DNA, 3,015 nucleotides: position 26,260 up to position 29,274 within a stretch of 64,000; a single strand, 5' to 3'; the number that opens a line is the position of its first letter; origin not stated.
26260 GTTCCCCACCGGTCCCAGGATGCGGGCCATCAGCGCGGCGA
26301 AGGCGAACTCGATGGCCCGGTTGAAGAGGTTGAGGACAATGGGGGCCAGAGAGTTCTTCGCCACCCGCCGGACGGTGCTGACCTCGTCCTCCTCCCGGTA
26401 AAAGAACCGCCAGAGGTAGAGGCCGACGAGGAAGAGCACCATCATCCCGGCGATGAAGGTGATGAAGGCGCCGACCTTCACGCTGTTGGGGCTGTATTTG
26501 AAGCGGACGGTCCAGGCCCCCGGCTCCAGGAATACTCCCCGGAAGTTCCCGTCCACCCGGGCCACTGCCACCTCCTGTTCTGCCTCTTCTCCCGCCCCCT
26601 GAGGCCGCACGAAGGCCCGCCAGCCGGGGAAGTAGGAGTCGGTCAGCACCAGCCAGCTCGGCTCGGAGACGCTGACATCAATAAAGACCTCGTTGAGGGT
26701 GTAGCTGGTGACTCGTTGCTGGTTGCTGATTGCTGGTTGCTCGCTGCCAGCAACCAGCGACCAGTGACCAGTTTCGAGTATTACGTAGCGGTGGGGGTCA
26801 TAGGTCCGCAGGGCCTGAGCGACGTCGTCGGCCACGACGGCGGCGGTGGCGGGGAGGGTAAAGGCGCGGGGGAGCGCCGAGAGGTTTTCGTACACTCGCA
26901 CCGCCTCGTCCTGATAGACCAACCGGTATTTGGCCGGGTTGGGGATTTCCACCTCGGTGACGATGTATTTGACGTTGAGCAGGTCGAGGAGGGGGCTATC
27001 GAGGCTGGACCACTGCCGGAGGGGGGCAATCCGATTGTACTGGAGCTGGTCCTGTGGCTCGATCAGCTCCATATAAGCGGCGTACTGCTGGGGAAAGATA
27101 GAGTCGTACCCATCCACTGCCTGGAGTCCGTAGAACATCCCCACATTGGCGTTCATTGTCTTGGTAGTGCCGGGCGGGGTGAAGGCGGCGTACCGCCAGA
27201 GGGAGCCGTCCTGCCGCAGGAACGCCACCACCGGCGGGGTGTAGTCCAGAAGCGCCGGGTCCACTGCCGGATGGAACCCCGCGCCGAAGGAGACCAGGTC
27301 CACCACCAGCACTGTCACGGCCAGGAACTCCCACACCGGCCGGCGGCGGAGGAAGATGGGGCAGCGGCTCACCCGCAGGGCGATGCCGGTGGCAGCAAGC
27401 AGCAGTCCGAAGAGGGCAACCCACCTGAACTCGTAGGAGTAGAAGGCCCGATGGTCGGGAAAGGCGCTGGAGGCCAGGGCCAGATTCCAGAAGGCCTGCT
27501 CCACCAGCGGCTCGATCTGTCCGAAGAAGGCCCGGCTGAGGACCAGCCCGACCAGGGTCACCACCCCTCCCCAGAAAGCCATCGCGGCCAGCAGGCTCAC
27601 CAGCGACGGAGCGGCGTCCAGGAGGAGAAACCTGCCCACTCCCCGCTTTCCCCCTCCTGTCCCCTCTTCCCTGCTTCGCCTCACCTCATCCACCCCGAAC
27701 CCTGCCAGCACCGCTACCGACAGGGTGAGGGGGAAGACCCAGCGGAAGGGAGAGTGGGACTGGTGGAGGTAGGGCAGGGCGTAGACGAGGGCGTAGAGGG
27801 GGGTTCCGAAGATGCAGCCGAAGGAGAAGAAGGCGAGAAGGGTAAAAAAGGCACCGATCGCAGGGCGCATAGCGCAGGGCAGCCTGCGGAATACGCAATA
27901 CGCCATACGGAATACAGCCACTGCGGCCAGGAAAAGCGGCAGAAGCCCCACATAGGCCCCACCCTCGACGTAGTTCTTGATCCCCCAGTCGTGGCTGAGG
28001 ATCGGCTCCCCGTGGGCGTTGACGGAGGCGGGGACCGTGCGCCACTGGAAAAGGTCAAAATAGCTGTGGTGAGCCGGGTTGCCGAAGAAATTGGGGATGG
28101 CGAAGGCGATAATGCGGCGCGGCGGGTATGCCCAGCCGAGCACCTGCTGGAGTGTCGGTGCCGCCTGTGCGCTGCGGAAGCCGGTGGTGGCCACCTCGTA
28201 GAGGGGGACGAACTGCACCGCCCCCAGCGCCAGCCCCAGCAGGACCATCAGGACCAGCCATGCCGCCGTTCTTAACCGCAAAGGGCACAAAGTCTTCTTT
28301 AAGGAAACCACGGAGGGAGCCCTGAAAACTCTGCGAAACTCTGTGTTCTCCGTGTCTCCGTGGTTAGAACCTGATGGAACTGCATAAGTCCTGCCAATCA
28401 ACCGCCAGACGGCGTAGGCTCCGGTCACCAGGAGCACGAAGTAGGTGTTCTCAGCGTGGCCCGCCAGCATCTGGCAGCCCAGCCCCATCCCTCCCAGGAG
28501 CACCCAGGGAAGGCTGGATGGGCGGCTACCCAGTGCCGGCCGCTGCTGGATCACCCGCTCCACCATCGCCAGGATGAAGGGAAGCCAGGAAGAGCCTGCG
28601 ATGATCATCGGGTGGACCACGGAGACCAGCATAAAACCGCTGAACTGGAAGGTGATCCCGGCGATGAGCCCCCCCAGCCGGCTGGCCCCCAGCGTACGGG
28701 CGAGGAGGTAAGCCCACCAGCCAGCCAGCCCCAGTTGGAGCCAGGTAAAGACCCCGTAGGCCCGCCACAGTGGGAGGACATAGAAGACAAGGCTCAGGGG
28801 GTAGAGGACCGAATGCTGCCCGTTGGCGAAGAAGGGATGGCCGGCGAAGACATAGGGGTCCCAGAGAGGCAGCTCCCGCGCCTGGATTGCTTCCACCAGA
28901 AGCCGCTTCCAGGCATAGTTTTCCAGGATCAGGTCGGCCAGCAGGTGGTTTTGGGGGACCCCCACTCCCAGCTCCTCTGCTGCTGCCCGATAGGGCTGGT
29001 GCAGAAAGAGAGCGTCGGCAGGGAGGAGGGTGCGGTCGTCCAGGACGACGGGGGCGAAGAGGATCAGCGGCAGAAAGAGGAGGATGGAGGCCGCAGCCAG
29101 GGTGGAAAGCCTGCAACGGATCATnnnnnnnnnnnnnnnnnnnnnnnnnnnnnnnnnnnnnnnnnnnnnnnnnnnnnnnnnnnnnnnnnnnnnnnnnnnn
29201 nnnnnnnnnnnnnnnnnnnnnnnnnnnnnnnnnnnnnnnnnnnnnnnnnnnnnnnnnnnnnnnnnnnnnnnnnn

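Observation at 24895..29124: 1,400-aa YfhO-Wzx fusion, translationally coupled to a Dpm1-like GT2, carrying three different repeat-family insertions in frame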

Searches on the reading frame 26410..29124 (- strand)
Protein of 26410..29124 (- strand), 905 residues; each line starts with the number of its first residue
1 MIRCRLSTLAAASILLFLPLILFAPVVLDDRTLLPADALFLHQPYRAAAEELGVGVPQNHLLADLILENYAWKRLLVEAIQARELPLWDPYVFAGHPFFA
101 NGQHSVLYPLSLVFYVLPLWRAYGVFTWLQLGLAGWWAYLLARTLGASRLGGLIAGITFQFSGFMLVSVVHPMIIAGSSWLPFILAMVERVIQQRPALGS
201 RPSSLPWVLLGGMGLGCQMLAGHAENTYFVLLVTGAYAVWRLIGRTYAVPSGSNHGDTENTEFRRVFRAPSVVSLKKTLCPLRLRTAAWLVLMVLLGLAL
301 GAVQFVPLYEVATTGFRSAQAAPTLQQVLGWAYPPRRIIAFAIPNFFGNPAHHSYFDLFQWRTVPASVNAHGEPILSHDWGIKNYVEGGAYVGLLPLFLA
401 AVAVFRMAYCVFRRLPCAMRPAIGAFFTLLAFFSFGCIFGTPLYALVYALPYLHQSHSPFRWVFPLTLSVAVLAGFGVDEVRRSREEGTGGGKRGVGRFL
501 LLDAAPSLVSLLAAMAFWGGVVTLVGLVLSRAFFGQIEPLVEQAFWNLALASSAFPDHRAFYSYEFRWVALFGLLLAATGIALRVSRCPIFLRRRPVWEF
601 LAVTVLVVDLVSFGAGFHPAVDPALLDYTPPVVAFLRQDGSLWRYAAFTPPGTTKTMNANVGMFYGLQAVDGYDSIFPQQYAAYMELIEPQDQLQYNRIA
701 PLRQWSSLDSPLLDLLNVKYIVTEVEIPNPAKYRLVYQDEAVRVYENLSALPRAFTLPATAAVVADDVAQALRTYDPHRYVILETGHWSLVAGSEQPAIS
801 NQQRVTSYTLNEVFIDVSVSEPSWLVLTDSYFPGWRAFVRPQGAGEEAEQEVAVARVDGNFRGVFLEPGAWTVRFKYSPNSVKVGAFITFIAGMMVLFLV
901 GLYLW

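Call 33: predict_structure(alignment_id=A2)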
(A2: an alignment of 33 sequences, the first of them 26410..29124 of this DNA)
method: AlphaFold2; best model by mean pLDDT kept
length: 905 residues; sequences in the alignment: 33
mean_pLDDT: 48.3   pTM: 0.43
mean pLDDT of the five models: 48.3, 45.5, 43.2, 42.8, 42.4
residues with pLDDT >= 90: 0; 70-90: 129; 50-70: 253; < 50: 523
segments of 3 or more residues with pLDDT < 50: 1-3, 25-120, 163-171, 201-203, 249-282, 300-398, 417-419, 422-424, 429-432, 434-462, 488-494, 544-555, 616-774, 787-800, 830-832, 858-860, 878-905
pLDDT, mean of each block of 10 residues (from residue 1): 63 79 52 30 31 31 34 43 36 36 38 47 61 78 73 73 47 58 71 55 53 58 55 67 60 41 40 41 52 52 39 29 31 33 27 37 40 35 34 48 57 54 50 48 39 34 53 58 52 51 63 69 71 64 47 48 60 70 72 76 70 48 34 28 24 24 23 29 38 28 24 25 26 30 24 31 40 51 53 34 61 79 68 68 78 58 76 69 34 39 34
secondary structure, 60 per line:
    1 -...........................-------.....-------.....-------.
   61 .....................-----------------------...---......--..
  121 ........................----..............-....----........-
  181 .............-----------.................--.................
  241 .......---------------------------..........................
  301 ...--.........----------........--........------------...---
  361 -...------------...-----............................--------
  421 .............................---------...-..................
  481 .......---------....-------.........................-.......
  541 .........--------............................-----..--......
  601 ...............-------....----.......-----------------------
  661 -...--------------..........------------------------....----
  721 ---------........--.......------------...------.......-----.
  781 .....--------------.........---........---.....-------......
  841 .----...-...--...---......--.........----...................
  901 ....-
elements in order (helices of 4 or more, strands of 3 or more residues): H2-28 H36-40 H48-52 H60-81 H111-116 H119-144 H149-162 H164-167 H172-179 H181-193 H205-221 H224-247 H275-303 H306-314 H325-332 H335-342 E355-357 E362-364 H385-412 H421-449 H463-487 H497-500 H508-532 H534-549 H558-585 H597-615 H623-626 H631-637 H679-688 H713-716 H730-737 H740-746 H768-774 E780-785 E800-808 E812-819 E823-827 E835-841 E850-852 E855-857 E861-866 E869-877 H882-904

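Call 34: search_protein_representatives(protein=window:26410-29124:-)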
Query: 905 residues. Proteins with E-value up to 0.001 (for the whole library): 27971; up to 1e-10: 13176; up to 1e-30: 1471. The best 150 are listed.
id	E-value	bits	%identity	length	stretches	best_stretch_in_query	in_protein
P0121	2.8e-290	981.9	55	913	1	3-899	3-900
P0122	1.4e-269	913.4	57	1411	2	276-905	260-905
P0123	5.0e-264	895.1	54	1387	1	11-905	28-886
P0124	4.2e-261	885.4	53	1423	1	9-905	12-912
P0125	8.1e-258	874.5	56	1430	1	6-905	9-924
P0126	3.3e-246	836.1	50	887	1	3-905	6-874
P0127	3.3e-243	826.2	53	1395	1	8-905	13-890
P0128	2.5e-241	819.9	65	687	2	1-487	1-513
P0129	5.7e-233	792.3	47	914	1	11-904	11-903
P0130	9.9e-221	751.8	50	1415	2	286-905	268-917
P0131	2.3e-218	743.9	47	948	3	281-868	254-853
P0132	1.3e-216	738.1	51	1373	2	292-905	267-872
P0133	6.7e-214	729.2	45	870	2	290-902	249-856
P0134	6.7e-210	716.0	65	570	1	181-752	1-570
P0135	1.2e-206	705.2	45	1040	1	9-905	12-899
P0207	8.9e-107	374.7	39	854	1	4-901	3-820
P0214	6.2e-102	358.7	35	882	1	14-897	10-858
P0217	6.3e-101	355.3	38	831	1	28-896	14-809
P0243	1.4e-86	307.9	34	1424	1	2-900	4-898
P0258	1.5e-75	271.4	33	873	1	8-901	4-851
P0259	7.3e-75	269.1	33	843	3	385-890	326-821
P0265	6.0e-73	262.7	34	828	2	287-902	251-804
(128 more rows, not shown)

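Call 42: search_protein_families(library=pfam, proteins=[P0121, P0126, P0133, P0207, P0214, P0217, P0258, P0243, P0265, P0259], max_evalue=0.001)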
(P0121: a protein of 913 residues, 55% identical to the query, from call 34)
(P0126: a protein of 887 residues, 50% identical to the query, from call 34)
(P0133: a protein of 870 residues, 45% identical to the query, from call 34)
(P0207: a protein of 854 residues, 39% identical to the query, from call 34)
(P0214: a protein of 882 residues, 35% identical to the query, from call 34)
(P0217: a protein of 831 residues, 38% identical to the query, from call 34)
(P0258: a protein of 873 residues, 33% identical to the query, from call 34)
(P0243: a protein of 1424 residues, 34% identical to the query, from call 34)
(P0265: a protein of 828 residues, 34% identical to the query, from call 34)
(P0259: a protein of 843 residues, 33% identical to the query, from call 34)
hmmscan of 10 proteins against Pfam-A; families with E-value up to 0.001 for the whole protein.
P0121 (913 aa): 1 family
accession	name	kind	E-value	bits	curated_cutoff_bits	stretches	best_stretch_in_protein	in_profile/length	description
PF09586.16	YfhO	-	8.4e-12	44.7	28.5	1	104-199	73-170/835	Bacterial membrane protein YfhO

P0126 (887 aa): 1 family
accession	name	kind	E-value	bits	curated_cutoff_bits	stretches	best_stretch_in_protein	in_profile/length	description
PF09586.16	YfhO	-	5.5e-12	45.3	28.5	1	108-198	74-166/835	Bacterial membrane protein YfhO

P0133 (870 aa): 1 family
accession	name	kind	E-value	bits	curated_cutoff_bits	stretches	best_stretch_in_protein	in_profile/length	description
PF09586.16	YfhO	-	1.2e-15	57.5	28.5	1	94-279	75-246/835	Bacterial membrane protein YfhO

P0207 (854 aa): 1 family
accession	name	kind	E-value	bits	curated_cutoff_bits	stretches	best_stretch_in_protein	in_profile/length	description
PF09586.16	YfhO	-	7.6e-10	38.3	28.5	0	342-684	281-594/835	Bacterial membrane protein YfhO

P0214 (882 aa): 1 family
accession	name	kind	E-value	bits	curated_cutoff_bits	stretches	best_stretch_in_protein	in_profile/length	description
PF09586.16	YfhO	-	3e-25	89.2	28.5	3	378-727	267-598/835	Bacterial membrane protein YfhO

P0217 (831 aa): 1 family
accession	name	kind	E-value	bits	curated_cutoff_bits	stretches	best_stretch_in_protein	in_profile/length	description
PF09586.16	YfhO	-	4.7e-19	68.7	28.5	1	39-282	22-247/835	Bacterial membrane protein YfhO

P0258 (873 aa): 2 families
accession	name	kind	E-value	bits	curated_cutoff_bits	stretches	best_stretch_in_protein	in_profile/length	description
PF09586.16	YfhO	-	3e-13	49.5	28.5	1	763-840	757-835/835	Bacterial membrane protein YfhO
PF01757.29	Acyl_transf_3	-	0.00014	21.4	31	1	360-556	113-271/326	Acyltransferase domain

P0243 (1424 aa): 2 families
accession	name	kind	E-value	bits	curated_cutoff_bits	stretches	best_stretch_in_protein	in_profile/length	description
PF01943.22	Polysacc_synt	-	1.8e-23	83.8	28.2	1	919-1192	1-273/274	Polysaccharide biosynthesis protein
PF13440.11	Polysacc_synt_3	-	2.4e-16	60.3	23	1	945-1238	3-288/293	Polysaccharide biosynthesis protein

P0265 (828 aa): 1 family
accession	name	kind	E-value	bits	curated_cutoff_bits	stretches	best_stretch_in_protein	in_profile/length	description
PF09586.16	YfhO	-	9.7e-27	94.1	28.5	2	70-678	33-603/835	Bacterial membrane protein YfhO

P0259 (843 aa): 1 family
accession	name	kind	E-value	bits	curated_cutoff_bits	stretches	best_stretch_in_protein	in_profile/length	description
PF09586.16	YfhO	-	3.7e-31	108.7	28.5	2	110-689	76-595/835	Bacterial membrane protein YfhO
